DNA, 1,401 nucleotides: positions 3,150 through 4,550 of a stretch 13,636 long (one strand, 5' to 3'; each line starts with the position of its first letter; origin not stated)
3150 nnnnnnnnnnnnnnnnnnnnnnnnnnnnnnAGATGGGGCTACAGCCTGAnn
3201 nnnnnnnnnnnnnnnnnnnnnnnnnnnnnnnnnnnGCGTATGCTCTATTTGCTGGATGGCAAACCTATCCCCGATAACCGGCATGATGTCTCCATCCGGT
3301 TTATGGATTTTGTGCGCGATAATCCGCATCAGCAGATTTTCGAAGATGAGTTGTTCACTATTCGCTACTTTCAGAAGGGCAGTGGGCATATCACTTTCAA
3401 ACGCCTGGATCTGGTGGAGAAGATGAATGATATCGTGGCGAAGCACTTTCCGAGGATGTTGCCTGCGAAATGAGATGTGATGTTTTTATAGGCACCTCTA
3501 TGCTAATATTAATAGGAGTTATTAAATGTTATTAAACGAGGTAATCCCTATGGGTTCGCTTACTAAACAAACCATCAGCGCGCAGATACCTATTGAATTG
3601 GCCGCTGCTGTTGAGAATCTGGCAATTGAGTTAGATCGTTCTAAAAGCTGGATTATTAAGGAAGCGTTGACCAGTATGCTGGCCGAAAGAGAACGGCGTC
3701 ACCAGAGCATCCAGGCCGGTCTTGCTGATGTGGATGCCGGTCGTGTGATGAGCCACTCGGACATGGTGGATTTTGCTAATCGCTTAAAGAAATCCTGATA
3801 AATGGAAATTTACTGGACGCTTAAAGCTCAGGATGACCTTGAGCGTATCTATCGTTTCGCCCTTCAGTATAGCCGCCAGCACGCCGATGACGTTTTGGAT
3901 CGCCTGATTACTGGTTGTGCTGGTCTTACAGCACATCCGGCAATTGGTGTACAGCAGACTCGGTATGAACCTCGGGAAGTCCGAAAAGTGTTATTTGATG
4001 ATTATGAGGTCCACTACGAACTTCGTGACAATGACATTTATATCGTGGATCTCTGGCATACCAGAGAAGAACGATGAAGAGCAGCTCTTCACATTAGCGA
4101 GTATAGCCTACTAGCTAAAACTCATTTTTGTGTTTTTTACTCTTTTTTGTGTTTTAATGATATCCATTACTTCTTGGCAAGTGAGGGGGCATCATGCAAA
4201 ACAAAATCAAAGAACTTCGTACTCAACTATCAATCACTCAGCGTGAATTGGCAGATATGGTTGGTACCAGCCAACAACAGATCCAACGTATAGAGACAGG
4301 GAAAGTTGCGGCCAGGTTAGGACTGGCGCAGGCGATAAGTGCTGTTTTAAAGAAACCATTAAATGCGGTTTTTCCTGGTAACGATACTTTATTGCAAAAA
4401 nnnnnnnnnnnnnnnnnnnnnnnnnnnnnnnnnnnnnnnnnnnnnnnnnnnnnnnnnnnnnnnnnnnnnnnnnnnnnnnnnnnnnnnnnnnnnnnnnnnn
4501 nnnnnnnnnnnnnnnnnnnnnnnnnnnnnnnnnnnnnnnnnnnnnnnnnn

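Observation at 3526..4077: Translationally coupled RHH-antitoxin / ParE-like toxin pair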

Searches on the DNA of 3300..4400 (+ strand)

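Call 9: search_dna_similar(query=window:3300-4300:+, collection=ecoli_genomes, mode=near, max_rows=15)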
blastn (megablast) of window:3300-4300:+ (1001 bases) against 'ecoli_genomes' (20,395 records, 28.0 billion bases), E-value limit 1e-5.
Records with a match: 388; places in all: 397; records where one place covers at least 80% of the query: 91.
Genomes with a match: 388 of 5426; with a place that covers at least 80% of the query: 91. Places per genome that has any: lowest 1, median 1, highest 3. On chromosomes: 396 places; on plasmids: 1.
Best place of each record, by identity: >=99% 15; 95-99% 126; 90-95% 227; 80-90% 6; 60-80% 14.
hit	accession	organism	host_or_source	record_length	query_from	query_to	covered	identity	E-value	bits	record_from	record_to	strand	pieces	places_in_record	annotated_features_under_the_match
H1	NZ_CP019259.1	Escherichia coli strain 13C1065T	chicken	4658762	1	1001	100%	100.0%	0e+0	1849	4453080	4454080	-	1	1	type II toxin-antitoxin system RelE/ParE family toxin | CopG family ribbon-helix-helix protein | DUF4942 domain-containing protein | helix-turn-helix transcriptional regulator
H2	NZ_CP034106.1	Escherichia coli strain RCAD0514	duck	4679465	1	1001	100%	100.0%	0e+0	1849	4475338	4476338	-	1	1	type II toxin-antitoxin system RelE/ParE family toxin | CopG family ribbon-helix-helix protein | DUF4942 domain-containing protein | helix-turn-helix transcriptional regulator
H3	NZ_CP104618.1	Escherichia coli strain AHM9C68I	chicken feces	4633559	1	1001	100%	100.0%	0e+0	1849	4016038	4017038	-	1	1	type II toxin-antitoxin system RelE/ParE family toxin | CopG family ribbon-helix-helix protein | DUF4942 domain-containing protein | helix-turn-helix transcriptional regulator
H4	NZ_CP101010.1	Escherichia coli strain ET76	sediment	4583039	1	1001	100%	100.0%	0e+0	1849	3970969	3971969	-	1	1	type II toxin-antitoxin system RelE/ParE family toxin | CopG family ribbon-helix-helix protein | DUF4942 domain-containing protein | helix-turn-helix transcriptional regulator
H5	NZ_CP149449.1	Escherichia coli strain JX21CE33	chicken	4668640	1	1001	100%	100.0%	0e+0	1849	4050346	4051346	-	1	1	type II toxin-antitoxin system RelE/ParE family toxin | CopG family ribbon-helix-helix protein | DUF4942 domain-containing protein | helix-turn-helix transcriptional regulator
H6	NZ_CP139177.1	Escherichia coli strain JX21CE33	chicken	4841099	1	1001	100%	100.0%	0e+0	1849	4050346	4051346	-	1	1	type II toxin-antitoxin system RelE/ParE family toxin | CopG family ribbon-helix-helix protein | DUF4942 domain-containing protein | helix-turn-helix transcriptional regulator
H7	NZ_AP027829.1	Escherichia coli strain 2017.17.03CC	Homo sapiens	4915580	1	1001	100%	100.0%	0e+0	1849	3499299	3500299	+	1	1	type II toxin-antitoxin system RelE/ParE family toxin | CopG family ribbon-helix-helix protein | DUF4942 domain-containing protein | helix-turn-helix transcriptional regulator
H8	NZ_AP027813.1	Escherichia coli strain 2017.13.01CC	Homo sapiens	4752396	1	1001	100%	100.0%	0e+0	1849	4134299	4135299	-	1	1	type II toxin-antitoxin system RelE/ParE family toxin | CopG family ribbon-helix-helix protein | DUF4942 domain-containing protein | helix-turn-helix transcriptional regulator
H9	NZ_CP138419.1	Escherichia coli strain 30EVA2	Homo sapiens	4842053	1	1001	100%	100.0%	0e+0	1849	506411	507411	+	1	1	type II toxin-antitoxin system RelE/ParE family toxin | CopG family ribbon-helix-helix protein | DUF4942 domain-containing protein | helix-turn-helix transcriptional regulator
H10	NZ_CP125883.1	Escherichia coli strain AHM9C61I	chicken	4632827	1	1001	100%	100.0%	0e+0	1849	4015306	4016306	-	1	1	type II toxin-antitoxin system RelE/ParE family toxin | CopG family ribbon-helix-helix protein | DUF4942 domain-containing protein | helix-turn-helix transcriptional regulator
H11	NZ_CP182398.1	Escherichia coli strain EC6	pig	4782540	1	1001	100%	100.0%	0e+0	1849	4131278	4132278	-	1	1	type II toxin-antitoxin system RelE/ParE family toxin | CopG family ribbon-helix-helix protein | DUF4942 domain-containing protein | helix-turn-helix transcriptional regulator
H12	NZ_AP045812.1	Escherichia coli strain 23CRST042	Homo sapiens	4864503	1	1001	100%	100.0%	0e+0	1849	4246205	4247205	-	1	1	type II toxin-antitoxin system RelE/ParE family toxin | CopG family ribbon-helix-helix protein | DUF4942 domain-containing protein | helix-turn-helix transcriptional regulator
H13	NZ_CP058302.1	Escherichia coli strain AH65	chicken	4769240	1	1001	100%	99.9%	0e+0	1844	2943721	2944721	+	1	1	type II toxin-antitoxin system RelE/ParE family toxin | CopG family ribbon-helix-helix protein | DUF4942 domain-containing protein | helix-turn-helix transcriptional regulator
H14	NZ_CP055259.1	Escherichia coli strain AH62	chicken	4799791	1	1001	100%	99.9%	0e+0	1844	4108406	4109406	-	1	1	type II toxin-antitoxin system RelE/ParE family toxin | CopG family ribbon-helix-helix protein | DUF4942 domain-containing protein | helix-turn-helix transcriptional regulator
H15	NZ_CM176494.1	Escherichia coli strain Eco_24-2013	canine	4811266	1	1001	100%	99.8%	0e+0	1838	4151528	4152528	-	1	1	type II toxin-antitoxin system RelE/ParE family toxin | CopG family ribbon-helix-helix protein | DUF4942 domain-containing protein | helix-turn-helix transcriptional regulator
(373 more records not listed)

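Call 10: get_annotated_region(hit=H1, flank=12000)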
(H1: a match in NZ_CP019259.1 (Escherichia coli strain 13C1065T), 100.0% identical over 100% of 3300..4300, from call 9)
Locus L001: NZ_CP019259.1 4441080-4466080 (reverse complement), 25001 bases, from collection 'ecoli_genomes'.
description: Escherichia coli strain 13C1065T chromosome, complete genome
organism: Escherichia coli strain 13C1065T (NCBI taxid 562)
replicon: chromosome; assembly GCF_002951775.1
host: chicken; source: stool; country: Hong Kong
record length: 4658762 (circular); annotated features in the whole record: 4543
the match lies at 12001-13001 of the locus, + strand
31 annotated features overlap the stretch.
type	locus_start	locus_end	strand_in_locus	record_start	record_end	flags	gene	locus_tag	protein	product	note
CDS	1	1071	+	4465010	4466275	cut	-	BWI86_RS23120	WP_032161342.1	tyrosine-type recombinase/integrase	-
CDS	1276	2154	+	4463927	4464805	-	-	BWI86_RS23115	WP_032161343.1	phosphorothioated DNA-binding restriction endonuclease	-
CDS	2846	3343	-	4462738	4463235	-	-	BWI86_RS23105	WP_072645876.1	hypothetical protein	-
CDS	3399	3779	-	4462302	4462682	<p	-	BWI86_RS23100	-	type I restriction enzyme endonuclease domain-containing protein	incomplete; partial in the middle of a contig; missing N-terminus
CDS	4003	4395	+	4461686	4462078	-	-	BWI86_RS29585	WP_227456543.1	WYL domain-containing protein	-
CDS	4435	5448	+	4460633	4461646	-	-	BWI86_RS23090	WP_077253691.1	GTPase family protein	-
CDS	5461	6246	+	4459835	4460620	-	-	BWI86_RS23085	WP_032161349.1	hypothetical protein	-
CDS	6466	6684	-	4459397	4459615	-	-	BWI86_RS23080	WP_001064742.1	helix-turn-helix transcriptional regulator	-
CDS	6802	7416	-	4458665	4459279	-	-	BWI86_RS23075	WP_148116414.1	inovirus Gp2 family protein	-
CDS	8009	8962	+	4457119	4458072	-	-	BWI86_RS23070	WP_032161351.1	hypothetical protein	-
CDS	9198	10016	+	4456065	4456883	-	-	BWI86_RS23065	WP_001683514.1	DUF932 domain-containing protein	-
CDS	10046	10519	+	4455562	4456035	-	radC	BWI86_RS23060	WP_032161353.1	RadC family protein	-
CDS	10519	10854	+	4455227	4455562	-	-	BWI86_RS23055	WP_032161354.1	type IV toxin-antitoxin system YeeU family antitoxin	-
CDS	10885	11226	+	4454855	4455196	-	-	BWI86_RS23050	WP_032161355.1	TA system toxin CbtA family protein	-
CDS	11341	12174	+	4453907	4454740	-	-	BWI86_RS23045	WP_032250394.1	DUF4942 domain-containing protein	-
CDS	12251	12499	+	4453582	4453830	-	-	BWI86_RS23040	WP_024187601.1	CopG family ribbon-helix-helix protein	-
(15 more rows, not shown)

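Call 15: search_dna_similar(query=window:3474-4193:+, collection=ecoli_genomes, mode=near, rows=spread, max_rows=25)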
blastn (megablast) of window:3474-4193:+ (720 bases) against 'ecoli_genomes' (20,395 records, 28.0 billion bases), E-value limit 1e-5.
Records with a match: 92; places in all: 92; records where one place covers at least 80% of the query: 92.
Genomes with a match: 92 of 5426; with a place that covers at least 80% of the query: 92. Places per genome that has any: lowest 1, median 1, highest 1. On chromosomes: 92 places; on plasmids: 0.
Best place of each record, by identity: >=99% 32; 95-99% 56; 90-95% 1; 80-90% 3.
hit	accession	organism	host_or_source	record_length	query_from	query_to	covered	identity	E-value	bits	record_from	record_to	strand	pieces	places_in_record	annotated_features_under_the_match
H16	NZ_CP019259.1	Escherichia coli strain 13C1065T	chicken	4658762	1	720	100%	100.0%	0e+0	1330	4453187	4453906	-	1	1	type II toxin-antitoxin system RelE/ParE family toxin | CopG family ribbon-helix-helix protein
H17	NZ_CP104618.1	Escherichia coli strain AHM9C68I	chicken feces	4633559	1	720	100%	100.0%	0e+0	1330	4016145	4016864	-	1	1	type II toxin-antitoxin system RelE/ParE family toxin | CopG family ribbon-helix-helix protein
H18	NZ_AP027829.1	Escherichia coli strain 2017.17.03CC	Homo sapiens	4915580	1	720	100%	100.0%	0e+0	1330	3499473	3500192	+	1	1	type II toxin-antitoxin system RelE/ParE family toxin | CopG family ribbon-helix-helix protein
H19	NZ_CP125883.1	Escherichia coli strain AHM9C61I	chicken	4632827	1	720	100%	100.0%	0e+0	1330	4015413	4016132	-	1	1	type II toxin-antitoxin system RelE/ParE family toxin | CopG family ribbon-helix-helix protein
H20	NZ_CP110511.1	Escherichia coli strain ws5-3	natural water sources close by farm or ...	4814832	1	720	100%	98.9%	0e+0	1286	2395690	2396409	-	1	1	type II toxin-antitoxin system RelE/ParE family toxin | CopG family ribbon-helix-helix protein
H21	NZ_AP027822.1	Escherichia coli strain 2017.17.01CC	Homo sapiens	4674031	1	720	100%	96.7%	0e+0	1199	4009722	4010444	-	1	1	type II toxin-antitoxin system RelE/ParE family toxin | CopG family ribbon-helix-helix protein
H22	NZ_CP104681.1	Escherichia coli strain 2022CK-00450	Homo sapiens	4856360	1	686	95%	88.5%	0e+0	828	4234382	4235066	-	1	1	type II toxin-antitoxin system RelE/ParE family toxin | CopG family ribbon-helix-helix protein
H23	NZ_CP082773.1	Escherichia coli O99:H6 strain CU42ET-1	Homo sapiens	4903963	1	608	84%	99.3%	0e+0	1101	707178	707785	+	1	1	type II toxin-antitoxin system RelE/ParE family toxin | CopG family ribbon-helix-helix protein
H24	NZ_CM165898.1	Escherichia coli strain N24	Homo sapiens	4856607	1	608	84%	99.2%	0e+0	1096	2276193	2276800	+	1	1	type II toxin-antitoxin system RelE/ParE family toxin | CopG family ribbon-helix-helix protein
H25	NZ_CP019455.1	Escherichia coli strain FHI_NMBU_03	Homo sapiens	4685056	1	608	84%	99.0%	0e+0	1090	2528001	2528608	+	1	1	type II toxin-antitoxin system RelE/ParE family toxin | CopG family ribbon-helix-helix protein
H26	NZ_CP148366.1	Escherichia coli strain Z1323HEC0300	Homo sapiens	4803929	1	608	84%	99.0%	0e+0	1090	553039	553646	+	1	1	type II toxin-antitoxin system RelE/ParE family toxin | CopG family ribbon-helix-helix protein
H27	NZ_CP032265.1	Escherichia coli strain AR_0089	missing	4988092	1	608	84%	98.5%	0e+0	1074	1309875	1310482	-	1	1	type II toxin-antitoxin system RelE/ParE family toxin | CopG family ribbon-helix-helix protein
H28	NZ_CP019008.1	Escherichia coli strain Ecol_AZ159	Homo sapiens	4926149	1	608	84%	98.5%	0e+0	1074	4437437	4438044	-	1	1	type II toxin-antitoxin system RelE/ParE family toxin | CopG family ribbon-helix-helix protein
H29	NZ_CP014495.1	Escherichia coli strain SaT040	Homo sapiens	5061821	1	608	84%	98.5%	0e+0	1074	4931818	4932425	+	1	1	type II toxin-antitoxin system RelE/ParE family toxin | CopG family ribbon-helix-helix protein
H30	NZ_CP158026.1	Escherichia coli strain FDN-4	chicken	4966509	1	608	84%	98.5%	0e+0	1074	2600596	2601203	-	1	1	type II toxin-antitoxin system RelE/ParE family toxin | CopG family ribbon-helix-helix protein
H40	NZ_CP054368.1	Escherichia coli strain SCU-115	Homo sapiens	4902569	1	608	84%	95.6%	0e+0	972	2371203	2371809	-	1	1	type II toxin-antitoxin system RelE/ParE family toxin | CopG family ribbon-helix-helix protein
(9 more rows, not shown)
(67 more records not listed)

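Call 17: get_annotated_region(hit=H23, flank=6000)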
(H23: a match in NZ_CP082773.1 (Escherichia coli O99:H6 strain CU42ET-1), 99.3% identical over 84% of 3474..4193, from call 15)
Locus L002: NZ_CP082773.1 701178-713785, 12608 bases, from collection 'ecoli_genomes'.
description: Escherichia coli O99:H6 strain CU42ET-1 chromosome, complete genome
organism: Escherichia coli O99:H6 strain CU42ET-1 (NCBI taxid 2874051)
replicon: chromosome; assembly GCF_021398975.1
host: Homo sapiens; source: stool; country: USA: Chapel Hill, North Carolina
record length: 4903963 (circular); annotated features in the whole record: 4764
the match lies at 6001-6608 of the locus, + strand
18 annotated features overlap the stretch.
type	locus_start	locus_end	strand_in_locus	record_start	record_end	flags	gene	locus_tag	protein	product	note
CDS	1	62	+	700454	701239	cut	-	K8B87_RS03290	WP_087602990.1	hypothetical protein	-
CDS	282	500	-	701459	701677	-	-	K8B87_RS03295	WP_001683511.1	helix-turn-helix transcriptional regulator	-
CDS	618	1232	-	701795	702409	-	-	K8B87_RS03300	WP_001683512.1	inovirus Gp2 family protein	-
CDS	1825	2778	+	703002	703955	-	-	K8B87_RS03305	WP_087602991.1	hypothetical protein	-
CDS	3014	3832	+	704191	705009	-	-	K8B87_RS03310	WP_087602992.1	DUF932 domain-containing protein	-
CDS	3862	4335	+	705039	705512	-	radC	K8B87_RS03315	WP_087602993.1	RadC family protein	-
CDS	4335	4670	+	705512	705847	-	-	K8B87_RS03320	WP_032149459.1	type IV toxin-antitoxin system YeeU family antitoxin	-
CDS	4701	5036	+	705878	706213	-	-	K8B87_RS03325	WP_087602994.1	TA system toxin CbtA family protein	-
CDS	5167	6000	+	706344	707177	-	-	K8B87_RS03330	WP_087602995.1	DUF4942 domain-containing protein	-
CDS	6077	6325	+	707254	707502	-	-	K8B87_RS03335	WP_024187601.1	CopG family ribbon-helix-helix protein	-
CDS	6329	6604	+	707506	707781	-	-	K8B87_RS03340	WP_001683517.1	type II toxin-antitoxin system RelE/ParE family toxin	-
CDS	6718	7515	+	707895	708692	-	-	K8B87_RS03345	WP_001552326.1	helix-turn-helix transcriptional regulator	-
CDS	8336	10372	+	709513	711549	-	-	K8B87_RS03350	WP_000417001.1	hypothetical protein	-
CDS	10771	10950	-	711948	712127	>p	-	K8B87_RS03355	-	hypothetical protein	incomplete; partial in the middle of a contig; missing N-terminus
CDS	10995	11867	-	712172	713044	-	-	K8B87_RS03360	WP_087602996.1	phosphorothioated DNA-binding restriction endonuclease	-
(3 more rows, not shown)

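Call 18: get_annotated_region(hit=H22, flank=6000)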
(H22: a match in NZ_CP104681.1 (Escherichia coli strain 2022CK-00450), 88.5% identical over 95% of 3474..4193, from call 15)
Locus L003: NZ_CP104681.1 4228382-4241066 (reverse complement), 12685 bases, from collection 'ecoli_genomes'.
description: Escherichia coli strain 2022CK-00450 chromosome, complete genome
organism: Escherichia coli strain 2022CK-00450 (NCBI taxid 562)
replicon: chromosome; assembly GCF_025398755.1
host: Homo sapiens; source: urine; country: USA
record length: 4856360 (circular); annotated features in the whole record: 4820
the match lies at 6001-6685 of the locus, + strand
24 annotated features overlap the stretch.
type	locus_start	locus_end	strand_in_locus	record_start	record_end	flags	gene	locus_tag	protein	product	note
CDS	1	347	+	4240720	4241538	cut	-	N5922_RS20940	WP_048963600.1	DUF932 domain-containing protein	-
CDS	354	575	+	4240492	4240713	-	-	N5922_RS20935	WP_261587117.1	hypothetical protein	-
CDS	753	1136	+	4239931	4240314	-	-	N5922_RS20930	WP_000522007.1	hypothetical protein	-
CDS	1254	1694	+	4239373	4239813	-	-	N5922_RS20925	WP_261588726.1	antirestriction protein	-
CDS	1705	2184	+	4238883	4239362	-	radC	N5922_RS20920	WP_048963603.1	RadC family protein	-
CDS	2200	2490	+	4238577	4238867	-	-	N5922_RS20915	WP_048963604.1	hypothetical protein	-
CDS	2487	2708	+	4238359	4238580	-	-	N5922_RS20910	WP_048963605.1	DUF987 family protein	-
CDS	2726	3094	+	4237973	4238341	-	-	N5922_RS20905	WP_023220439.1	type IV toxin-antitoxin system YeeU family antitoxin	-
CDS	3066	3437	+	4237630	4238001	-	-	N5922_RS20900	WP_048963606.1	type IV toxin-antitoxin system YeeU family antitoxin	-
CDS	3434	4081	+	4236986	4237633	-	-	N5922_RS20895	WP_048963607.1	DUF8835 domain-containing pootine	-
CDS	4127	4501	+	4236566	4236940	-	-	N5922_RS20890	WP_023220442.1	TA system toxin CbtA family protein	-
CDS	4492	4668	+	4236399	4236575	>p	-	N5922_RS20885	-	DUF5983 family protein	incomplete; partial in the middle of a contig; missing N-terminus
CDS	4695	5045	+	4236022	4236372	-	-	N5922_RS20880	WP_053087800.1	DUF5983 family protein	-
CDS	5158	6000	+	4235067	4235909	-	-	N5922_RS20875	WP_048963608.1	DUF4942 domain-containing protein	-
CDS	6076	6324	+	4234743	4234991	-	-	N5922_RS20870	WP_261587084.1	CopG family ribbon-helix-helix protein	-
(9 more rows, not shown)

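Call 19: get_annotated_region(hit=H40, flank=6000)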
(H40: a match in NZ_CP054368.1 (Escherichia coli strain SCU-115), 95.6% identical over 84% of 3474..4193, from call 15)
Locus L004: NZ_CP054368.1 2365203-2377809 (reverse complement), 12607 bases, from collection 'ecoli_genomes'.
description: Escherichia coli strain SCU-115 chromosome, complete genome
organism: Escherichia coli strain SCU-115 (NCBI taxid 562)
replicon: chromosome; assembly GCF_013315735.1
host: Homo sapiens; source: rectal swab from healthy college student; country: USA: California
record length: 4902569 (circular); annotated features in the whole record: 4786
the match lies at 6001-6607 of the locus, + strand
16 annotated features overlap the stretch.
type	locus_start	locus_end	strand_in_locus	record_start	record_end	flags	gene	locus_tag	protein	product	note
CDS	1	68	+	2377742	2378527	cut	-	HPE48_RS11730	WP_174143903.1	hypothetical protein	-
CDS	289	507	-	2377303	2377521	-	-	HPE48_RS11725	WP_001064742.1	helix-turn-helix transcriptional regulator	-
CDS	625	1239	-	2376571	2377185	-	-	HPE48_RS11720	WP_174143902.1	inovirus Gp2 family protein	-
CDS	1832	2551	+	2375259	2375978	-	-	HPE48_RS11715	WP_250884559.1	hypothetical protein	-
CDS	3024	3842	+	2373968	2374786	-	-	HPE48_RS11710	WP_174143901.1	DUF932 domain-containing protein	-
CDS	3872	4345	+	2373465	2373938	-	radC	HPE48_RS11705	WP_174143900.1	RadC family protein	-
CDS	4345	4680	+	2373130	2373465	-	-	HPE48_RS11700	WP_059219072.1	type IV toxin-antitoxin system YeeU family antitoxin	-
CDS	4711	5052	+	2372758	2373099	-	-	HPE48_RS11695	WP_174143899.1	TA system toxin CbtA family protein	-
CDS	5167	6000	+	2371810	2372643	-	-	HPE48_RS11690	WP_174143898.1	DUF4942 domain-containing protein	-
CDS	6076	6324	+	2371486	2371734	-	-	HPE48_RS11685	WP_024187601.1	CopG family ribbon-helix-helix protein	-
CDS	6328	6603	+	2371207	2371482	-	-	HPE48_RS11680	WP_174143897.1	type II toxin-antitoxin system RelE/ParE family toxin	-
CDS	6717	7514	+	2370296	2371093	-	-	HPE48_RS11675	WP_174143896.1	helix-turn-helix transcriptional regulator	-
CDS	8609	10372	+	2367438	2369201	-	-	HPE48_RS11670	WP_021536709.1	hypothetical protein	-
CDS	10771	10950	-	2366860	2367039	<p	-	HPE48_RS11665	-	hypothetical protein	incomplete; partial in the middle of a contig; missing N-terminus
CDS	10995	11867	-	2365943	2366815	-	-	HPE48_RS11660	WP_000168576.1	phosphorothioated DNA-binding restriction endonuclease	-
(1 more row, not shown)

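Call 76: search_rna_families(source=window, start=3300, end=4400, threshold=evalue, max_evalue=1)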
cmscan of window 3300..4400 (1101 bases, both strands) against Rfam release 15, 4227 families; matches with E-value up to 1: 0.
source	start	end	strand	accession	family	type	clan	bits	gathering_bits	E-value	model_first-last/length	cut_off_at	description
